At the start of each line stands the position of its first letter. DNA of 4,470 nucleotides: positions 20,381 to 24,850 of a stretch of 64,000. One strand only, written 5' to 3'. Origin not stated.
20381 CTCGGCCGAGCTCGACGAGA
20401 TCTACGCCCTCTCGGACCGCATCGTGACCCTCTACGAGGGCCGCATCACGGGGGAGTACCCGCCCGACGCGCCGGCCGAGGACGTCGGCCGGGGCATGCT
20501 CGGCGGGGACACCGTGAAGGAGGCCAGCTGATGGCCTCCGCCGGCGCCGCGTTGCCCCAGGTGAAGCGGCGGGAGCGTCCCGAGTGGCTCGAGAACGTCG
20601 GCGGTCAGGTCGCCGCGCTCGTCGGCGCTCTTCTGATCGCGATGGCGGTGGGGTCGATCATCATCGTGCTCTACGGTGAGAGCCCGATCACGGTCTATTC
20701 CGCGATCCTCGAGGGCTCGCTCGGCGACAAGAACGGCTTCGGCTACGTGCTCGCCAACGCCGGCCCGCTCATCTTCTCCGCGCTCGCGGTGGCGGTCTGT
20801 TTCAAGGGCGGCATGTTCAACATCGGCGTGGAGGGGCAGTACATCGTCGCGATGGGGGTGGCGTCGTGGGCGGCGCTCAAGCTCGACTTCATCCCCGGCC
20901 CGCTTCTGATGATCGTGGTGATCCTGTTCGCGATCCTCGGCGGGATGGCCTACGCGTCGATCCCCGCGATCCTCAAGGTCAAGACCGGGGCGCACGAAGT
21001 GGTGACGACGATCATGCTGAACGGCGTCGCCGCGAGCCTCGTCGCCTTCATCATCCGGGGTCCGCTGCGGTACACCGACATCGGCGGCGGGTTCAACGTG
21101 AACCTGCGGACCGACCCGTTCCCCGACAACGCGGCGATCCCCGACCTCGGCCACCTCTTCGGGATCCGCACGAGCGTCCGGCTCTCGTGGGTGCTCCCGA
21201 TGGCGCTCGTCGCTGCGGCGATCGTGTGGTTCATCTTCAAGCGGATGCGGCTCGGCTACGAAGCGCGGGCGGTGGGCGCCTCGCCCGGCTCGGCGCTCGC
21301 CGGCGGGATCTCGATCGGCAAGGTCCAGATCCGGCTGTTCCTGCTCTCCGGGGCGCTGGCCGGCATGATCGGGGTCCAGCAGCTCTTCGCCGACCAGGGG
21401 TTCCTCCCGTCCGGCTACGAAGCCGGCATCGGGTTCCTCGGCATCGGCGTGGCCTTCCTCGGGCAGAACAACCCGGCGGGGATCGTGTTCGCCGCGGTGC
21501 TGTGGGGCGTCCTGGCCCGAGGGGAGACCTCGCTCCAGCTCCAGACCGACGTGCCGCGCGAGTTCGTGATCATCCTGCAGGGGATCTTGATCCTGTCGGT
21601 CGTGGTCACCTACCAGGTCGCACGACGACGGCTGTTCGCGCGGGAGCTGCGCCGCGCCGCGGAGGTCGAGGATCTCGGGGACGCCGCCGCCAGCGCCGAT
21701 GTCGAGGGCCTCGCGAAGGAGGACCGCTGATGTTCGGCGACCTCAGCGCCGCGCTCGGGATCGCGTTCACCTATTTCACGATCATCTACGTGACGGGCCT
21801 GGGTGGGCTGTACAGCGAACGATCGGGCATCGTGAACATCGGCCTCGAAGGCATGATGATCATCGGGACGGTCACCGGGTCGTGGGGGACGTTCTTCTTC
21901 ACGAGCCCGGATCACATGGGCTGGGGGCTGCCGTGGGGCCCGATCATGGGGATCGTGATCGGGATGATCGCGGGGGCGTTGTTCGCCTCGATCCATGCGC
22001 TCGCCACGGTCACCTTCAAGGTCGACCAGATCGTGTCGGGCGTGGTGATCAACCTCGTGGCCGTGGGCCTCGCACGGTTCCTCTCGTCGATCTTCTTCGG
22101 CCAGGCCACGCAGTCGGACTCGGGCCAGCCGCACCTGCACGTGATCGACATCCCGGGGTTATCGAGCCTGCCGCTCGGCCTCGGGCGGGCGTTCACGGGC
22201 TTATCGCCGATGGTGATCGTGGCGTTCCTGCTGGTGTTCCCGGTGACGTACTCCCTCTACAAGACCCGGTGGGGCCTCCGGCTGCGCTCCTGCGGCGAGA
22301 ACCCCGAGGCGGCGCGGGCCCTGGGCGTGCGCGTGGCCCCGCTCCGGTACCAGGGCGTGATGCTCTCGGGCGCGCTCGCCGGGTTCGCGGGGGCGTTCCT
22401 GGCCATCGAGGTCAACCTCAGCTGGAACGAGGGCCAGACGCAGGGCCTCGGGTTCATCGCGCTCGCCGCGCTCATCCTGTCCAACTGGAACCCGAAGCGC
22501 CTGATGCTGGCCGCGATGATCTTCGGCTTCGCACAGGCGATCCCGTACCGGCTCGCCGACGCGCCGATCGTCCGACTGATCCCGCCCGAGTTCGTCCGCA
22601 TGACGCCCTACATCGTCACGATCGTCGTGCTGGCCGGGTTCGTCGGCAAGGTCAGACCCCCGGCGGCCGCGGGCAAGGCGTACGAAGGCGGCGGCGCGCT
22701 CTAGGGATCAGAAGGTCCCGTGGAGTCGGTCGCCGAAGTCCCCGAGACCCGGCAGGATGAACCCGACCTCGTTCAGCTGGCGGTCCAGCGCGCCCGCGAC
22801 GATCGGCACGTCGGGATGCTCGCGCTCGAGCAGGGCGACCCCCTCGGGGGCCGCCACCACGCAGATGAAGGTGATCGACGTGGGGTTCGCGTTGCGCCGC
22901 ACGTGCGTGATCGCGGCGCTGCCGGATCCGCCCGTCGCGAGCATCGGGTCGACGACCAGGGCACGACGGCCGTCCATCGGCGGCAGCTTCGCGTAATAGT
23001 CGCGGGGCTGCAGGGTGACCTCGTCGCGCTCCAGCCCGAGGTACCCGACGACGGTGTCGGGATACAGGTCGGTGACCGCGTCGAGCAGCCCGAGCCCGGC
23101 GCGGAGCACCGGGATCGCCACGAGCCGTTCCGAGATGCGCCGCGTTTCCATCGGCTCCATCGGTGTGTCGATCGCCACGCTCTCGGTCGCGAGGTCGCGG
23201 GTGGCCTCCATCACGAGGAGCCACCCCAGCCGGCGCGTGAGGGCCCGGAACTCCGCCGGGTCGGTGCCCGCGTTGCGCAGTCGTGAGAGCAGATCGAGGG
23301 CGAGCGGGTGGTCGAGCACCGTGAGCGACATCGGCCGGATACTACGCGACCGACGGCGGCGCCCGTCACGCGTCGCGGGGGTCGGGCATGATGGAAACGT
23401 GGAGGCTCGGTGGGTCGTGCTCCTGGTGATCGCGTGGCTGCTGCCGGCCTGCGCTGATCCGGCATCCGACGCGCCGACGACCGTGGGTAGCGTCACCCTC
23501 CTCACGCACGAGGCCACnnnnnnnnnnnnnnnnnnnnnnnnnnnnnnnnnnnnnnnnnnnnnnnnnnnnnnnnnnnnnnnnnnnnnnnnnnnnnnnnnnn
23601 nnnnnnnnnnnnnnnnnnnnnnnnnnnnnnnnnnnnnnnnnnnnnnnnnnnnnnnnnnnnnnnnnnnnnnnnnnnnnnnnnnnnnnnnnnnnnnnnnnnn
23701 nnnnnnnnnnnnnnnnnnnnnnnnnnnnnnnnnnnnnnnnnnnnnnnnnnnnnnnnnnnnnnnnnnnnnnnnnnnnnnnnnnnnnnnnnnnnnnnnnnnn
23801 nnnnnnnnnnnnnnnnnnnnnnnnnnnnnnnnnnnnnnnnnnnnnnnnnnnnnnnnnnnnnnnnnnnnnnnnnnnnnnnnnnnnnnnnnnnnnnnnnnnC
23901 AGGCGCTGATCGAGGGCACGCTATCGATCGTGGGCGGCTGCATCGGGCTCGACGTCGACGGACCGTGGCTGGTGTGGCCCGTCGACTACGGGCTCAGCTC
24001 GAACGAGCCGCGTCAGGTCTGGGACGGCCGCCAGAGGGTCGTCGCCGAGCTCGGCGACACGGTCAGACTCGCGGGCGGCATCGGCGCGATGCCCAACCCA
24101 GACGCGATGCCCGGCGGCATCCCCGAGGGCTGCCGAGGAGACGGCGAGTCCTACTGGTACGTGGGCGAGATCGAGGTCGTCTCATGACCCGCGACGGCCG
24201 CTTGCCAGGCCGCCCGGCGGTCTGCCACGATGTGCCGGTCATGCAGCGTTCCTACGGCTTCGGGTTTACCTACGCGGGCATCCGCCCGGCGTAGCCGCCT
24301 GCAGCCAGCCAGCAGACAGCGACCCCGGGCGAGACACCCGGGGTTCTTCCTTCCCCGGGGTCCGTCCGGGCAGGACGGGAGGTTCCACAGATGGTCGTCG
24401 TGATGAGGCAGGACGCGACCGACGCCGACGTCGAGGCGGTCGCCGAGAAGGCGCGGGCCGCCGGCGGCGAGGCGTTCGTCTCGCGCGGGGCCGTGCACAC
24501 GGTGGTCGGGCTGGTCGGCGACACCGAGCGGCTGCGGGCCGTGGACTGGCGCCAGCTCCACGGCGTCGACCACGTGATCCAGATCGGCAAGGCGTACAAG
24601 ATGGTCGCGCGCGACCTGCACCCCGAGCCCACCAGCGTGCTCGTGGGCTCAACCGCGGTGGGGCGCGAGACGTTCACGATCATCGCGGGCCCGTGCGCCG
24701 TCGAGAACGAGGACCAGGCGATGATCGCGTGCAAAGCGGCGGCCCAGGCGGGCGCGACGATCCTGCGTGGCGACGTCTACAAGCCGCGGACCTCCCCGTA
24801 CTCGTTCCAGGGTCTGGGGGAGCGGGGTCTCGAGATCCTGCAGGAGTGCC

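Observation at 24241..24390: Candidate aromatic-amino-acid attenuator upstream of DAHP synthase: leader peptide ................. plus alternative hairpins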

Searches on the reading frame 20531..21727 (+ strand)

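Call 44: search_protein_families(library=pfam, proteins=[window:20531-21727:+], max_evalue=0.001)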
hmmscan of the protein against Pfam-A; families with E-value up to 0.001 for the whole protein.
window:20531-21727:+ (399 aa): 1 family
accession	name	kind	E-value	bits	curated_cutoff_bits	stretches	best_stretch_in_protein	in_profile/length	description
PF02653.21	BPD_transp_2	-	1.6e-36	126.3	26.8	1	72-357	4-268/269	Branched-chain amino acid transport system / permease component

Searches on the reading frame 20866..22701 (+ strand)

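Call 44: search_protein_families(library=pfam, proteins=[window:20866-22701:+], max_evalue=0.001)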
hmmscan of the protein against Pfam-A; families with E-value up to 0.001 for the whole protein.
window:20866-22701:+ (612 aa): 1 family
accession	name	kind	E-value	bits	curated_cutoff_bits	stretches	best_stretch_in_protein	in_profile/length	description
PF02653.21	BPD_transp_2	-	1.2e-38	133.2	26.8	1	301-589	6-269/269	Branched-chain amino acid transport system / permease component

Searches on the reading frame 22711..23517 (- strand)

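Call 44: search_protein_families(library=pfam, proteins=[window:22711-23517:-], max_evalue=0.001)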
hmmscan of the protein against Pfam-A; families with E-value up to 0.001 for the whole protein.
window:22711-23517:- (269 aa): 2 families
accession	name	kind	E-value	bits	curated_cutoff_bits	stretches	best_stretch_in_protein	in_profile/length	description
PF14681.12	UPRTase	-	3.5e-63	213.2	27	1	67-268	1-206/206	Uracil phosphoribosyltransferase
PF00156.33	Pribosyltran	-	6.3e-05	22.8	26.3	1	176-227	80-130/158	Phosphoribosyl transferase domain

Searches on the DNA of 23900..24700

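Call 3: search_rna_families(source=window, start=23900, end=24700, threshold=evalue, max_evalue=10, show_alignments=3)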
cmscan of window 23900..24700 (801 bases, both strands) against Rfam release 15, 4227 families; matches with E-value up to 10: 5.
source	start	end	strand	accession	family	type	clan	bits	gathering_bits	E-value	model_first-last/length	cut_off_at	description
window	24317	24387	-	RF02357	RNaseP-T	Gene; ribozyme;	CL00002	16.3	60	0.43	44-120/208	no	RNaseP truncated form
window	23975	24041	+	RF03200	mir-BART13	Gene; miRNA;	-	16.2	70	5.6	1-83/83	no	mir-BART13 microRNA precursor family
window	24249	24344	+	RF00627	P15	Gene;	-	15.5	70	1.2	1-119/119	no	Pseudomonas sRNA P15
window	24297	24348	-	RF02133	HOXB13-AS1_2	Gene; lncRNA;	-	14.2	40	1.3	1-81/81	no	HOXB13 antisense RNA 1 conserved region 2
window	23924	24034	-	RF02836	Bcj14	Gene; sRNA;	-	13.7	59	8.1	1-171/171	no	Burkholderia RNA 14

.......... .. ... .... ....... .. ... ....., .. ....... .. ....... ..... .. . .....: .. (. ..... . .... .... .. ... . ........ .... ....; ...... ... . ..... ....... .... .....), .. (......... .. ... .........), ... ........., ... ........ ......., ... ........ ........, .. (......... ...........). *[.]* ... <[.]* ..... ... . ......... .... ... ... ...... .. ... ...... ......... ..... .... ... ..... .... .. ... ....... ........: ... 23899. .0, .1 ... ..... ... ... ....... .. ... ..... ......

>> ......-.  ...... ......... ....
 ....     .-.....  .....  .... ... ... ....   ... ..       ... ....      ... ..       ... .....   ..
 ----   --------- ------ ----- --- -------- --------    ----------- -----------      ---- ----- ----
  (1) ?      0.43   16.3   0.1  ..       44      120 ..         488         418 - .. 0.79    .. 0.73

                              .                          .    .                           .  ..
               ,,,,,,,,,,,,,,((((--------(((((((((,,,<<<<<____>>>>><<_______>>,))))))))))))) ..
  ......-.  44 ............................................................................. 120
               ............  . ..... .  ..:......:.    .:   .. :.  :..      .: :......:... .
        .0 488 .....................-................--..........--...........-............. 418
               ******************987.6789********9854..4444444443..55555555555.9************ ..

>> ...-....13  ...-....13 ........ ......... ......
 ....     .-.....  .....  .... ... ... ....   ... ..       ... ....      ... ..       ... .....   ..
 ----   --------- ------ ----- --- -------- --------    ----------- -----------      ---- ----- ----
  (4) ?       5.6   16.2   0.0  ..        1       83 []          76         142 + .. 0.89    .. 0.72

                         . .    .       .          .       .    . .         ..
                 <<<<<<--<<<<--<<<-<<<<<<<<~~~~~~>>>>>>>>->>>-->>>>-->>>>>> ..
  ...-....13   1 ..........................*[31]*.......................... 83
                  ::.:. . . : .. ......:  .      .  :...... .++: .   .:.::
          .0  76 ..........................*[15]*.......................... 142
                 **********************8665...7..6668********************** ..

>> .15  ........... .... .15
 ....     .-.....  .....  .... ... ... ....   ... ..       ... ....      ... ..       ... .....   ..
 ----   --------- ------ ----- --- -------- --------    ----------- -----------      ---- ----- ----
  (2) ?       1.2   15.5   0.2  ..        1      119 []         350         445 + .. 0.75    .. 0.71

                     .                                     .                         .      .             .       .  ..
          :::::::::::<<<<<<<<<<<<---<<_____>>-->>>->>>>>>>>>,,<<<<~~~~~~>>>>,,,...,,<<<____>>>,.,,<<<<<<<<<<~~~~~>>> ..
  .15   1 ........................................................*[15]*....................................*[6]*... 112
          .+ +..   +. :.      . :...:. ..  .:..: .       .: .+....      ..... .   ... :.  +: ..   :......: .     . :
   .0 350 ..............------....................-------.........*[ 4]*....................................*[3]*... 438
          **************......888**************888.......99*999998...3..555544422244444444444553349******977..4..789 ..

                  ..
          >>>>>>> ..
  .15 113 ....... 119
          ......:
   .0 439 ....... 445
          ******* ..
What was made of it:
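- On Rfam leader families (Phe_leader, Trp_leader, His_leader, Leu_leader, Thr_leader, Leu/Phe leader): No leader family appears even at E up to 10 in 23900-24700 (call 3).
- No Rfam family matches the 801-nt region, even at E up to 10; the best hits are 14-16 bits against gathering scores of 40-70 (call 3).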
